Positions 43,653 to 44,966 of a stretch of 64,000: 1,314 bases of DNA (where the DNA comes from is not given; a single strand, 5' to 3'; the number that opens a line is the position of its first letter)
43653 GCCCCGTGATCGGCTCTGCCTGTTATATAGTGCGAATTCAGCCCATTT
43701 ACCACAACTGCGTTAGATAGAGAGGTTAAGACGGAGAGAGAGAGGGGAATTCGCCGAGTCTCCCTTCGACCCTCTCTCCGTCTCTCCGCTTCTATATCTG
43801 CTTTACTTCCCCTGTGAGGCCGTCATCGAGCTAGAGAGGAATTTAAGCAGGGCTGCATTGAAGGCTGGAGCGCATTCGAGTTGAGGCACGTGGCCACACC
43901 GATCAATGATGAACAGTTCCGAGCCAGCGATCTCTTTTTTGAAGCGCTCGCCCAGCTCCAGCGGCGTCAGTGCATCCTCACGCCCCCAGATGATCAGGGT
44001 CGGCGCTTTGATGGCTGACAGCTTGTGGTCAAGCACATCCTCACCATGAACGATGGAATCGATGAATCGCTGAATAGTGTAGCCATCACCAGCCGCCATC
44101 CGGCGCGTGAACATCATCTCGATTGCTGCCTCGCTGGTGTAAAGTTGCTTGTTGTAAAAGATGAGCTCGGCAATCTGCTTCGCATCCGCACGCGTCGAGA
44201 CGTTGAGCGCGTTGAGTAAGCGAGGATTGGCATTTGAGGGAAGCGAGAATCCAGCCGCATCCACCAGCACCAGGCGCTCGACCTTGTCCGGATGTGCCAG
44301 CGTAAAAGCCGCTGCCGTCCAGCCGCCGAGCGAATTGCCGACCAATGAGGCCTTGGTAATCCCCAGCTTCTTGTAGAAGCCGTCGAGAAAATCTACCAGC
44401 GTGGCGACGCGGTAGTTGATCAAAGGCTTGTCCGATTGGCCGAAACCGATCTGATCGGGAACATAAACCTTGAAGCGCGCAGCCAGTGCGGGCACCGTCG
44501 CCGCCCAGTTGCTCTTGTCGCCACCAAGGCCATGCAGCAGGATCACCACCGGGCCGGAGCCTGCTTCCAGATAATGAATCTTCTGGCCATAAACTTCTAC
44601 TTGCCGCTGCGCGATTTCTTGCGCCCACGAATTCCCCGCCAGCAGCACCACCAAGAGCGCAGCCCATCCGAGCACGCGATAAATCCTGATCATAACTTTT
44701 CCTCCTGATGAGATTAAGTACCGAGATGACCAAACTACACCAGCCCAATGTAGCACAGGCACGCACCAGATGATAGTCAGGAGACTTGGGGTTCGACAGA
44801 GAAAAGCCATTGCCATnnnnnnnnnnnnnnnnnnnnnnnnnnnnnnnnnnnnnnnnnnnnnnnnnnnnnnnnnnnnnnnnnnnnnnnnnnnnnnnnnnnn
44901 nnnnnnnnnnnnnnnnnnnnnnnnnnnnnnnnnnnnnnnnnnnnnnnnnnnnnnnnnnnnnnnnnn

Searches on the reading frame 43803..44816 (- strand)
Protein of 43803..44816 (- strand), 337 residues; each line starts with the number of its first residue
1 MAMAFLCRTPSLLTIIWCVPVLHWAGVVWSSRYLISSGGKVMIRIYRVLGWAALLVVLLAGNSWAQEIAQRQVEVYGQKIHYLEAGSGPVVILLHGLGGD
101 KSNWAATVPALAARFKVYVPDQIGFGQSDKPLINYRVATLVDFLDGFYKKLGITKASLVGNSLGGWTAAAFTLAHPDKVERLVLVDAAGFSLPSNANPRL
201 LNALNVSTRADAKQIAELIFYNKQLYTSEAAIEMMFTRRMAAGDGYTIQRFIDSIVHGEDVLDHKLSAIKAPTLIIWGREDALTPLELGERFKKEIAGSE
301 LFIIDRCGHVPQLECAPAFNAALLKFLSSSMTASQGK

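Call 39: search_protein_families(library=pfam, proteins=[window:43803-44816:-], max_evalue=0.001)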
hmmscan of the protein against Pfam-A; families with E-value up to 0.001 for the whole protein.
window:43803-44816:- (337 aa): 6 families
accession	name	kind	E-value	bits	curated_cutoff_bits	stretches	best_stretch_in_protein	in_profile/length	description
PF00561.26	Abhydrolase_1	-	7.7e-34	117.9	25.8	1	89-314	1-243/245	alpha/beta hydrolase fold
PF12697.13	Abhydrolase_6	-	2.9e-23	84.1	26.3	1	91-321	1-216/217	Alpha/beta hydrolase family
PF12146.15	Hydrolase_4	-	1.1e-16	61.3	27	1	90-310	6-233/239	Serine aminopeptidase, S33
PF00756.26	Esterase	-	0.00029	21.1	22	1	56-181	27-142/251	Putative esterase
PF08386.16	Abhydrolase_4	-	0.00032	21.2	21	1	267-330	31-94/103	TAP-like protein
PF03096.20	Ndr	-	0.00043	19.5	23.3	1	140-327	85-276/283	Ndr family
